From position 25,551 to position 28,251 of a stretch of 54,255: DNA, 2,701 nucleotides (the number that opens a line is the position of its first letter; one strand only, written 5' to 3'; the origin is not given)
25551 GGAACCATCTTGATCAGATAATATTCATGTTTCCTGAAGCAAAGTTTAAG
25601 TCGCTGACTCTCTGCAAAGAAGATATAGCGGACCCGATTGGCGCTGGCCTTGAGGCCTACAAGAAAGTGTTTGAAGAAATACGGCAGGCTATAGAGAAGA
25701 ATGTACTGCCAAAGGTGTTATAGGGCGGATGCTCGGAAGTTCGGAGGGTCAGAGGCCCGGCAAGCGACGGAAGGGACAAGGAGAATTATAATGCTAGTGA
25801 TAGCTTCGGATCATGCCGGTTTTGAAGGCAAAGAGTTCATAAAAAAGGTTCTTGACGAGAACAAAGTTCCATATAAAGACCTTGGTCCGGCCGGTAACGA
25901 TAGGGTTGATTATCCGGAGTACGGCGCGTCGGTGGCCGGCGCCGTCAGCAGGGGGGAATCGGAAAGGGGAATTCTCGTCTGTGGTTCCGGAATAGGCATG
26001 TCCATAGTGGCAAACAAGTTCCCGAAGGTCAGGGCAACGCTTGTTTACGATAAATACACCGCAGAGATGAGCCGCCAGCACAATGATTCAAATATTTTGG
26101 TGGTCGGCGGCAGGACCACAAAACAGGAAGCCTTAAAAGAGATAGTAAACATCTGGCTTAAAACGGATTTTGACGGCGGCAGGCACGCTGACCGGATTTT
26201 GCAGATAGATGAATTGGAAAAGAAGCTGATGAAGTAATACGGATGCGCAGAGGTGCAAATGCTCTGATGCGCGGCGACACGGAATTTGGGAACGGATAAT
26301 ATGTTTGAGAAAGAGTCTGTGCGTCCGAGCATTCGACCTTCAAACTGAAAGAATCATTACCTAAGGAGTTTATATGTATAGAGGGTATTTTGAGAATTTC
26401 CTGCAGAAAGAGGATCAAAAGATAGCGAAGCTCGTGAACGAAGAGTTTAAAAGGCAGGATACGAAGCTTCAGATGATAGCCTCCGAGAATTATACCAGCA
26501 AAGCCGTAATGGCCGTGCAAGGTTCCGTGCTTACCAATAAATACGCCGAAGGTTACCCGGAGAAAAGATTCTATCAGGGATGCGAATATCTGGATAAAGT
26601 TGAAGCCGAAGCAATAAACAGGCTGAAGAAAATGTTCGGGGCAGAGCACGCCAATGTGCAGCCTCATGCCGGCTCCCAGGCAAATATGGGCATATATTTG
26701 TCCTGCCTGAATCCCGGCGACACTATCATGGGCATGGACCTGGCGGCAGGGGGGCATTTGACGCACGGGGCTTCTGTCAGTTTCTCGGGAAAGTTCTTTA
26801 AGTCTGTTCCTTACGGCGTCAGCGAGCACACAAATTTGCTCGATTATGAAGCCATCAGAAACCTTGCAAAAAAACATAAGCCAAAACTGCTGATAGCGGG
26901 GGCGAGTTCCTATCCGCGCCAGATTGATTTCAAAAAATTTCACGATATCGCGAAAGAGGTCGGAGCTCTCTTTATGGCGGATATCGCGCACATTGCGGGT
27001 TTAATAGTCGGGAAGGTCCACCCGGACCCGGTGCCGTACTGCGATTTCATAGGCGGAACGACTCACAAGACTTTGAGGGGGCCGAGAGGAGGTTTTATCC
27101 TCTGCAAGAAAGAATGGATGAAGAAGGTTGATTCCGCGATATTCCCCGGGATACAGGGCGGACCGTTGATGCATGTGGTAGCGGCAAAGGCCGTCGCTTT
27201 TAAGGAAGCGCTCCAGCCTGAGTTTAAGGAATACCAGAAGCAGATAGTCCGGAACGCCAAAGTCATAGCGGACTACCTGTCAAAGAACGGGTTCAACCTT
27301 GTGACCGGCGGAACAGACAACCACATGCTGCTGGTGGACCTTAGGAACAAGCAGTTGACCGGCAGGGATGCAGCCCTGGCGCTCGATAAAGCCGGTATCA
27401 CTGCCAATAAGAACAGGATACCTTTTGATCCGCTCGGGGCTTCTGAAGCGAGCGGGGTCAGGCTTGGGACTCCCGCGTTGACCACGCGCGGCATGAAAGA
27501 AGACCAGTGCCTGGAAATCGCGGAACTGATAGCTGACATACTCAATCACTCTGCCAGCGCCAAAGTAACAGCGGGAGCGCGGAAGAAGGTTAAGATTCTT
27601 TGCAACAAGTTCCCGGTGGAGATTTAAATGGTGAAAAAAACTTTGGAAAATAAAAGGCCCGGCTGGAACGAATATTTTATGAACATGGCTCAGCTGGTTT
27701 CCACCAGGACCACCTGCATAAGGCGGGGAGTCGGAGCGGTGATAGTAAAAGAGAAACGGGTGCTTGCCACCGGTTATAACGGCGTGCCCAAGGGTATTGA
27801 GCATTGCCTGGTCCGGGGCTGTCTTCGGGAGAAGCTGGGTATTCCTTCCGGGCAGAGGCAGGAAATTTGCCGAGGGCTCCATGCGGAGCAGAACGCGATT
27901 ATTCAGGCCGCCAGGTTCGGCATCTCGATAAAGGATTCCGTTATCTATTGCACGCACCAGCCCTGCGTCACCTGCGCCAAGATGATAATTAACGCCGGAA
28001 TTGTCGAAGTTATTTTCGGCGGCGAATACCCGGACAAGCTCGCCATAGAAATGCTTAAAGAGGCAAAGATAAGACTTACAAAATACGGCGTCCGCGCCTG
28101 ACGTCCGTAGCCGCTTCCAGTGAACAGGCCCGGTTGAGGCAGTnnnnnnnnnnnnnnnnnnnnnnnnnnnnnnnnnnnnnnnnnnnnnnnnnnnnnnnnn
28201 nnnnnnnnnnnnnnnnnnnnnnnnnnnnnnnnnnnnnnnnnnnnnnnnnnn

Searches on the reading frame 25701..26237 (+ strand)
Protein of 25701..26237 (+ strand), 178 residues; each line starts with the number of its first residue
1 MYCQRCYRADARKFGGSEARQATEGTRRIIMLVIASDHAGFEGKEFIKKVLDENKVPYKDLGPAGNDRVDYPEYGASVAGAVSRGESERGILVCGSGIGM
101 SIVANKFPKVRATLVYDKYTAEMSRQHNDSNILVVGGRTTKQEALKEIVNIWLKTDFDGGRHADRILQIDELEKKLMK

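Call 17: search_protein_families(library=pfam, proteins=[window:25701-26237:+], max_evalue=0.001)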
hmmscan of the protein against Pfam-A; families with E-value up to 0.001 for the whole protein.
window:25701-26237:+ (178 aa): 1 family
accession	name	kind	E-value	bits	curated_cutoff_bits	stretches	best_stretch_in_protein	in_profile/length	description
PF02502.23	LacAB_rpiB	-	5e-52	176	24.7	1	33-169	2-138/138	Ribose/Galactose Isomerase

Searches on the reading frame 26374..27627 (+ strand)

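Call 17: search_protein_families(library=pfam, proteins=[window:26374-27627:+], max_evalue=0.001)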
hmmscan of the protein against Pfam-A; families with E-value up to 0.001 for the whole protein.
window:26374-27627:+ (417 aa): 2 families
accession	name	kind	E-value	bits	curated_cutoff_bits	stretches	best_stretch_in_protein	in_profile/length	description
PF00464.25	SHMT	-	1.3e-157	525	27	1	10-386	1-399/399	Serine hydroxymethyltransferase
PF00155.27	Aminotran_1_2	-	4.5e-08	33.1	19.7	1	75-366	41-346/361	Aminotransferase class I and II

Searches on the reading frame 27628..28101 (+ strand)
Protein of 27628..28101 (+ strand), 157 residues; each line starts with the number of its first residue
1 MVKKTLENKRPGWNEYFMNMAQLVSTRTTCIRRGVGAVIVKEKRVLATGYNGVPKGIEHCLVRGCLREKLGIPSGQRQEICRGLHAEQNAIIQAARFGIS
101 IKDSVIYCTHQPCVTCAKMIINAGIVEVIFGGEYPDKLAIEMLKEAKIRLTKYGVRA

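Call 73: search_protein_families(library=pfam, proteins=[window:27628-28101:+], max_evalue=0.00001)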
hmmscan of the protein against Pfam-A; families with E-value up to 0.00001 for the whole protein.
window:27628-28101:+ (157 aa): 2 families
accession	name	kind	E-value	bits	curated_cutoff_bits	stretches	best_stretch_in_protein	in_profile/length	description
PF00383.29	dCMP_cyt_deam_1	-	2.9e-26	91.8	25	1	13-131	3-101/102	Cytidine and deoxycytidylate deaminase zinc-binding region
PF14437.12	MafB19-deam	-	1.9e-22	80.1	27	1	13-138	3-107/142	MafB19-like deaminase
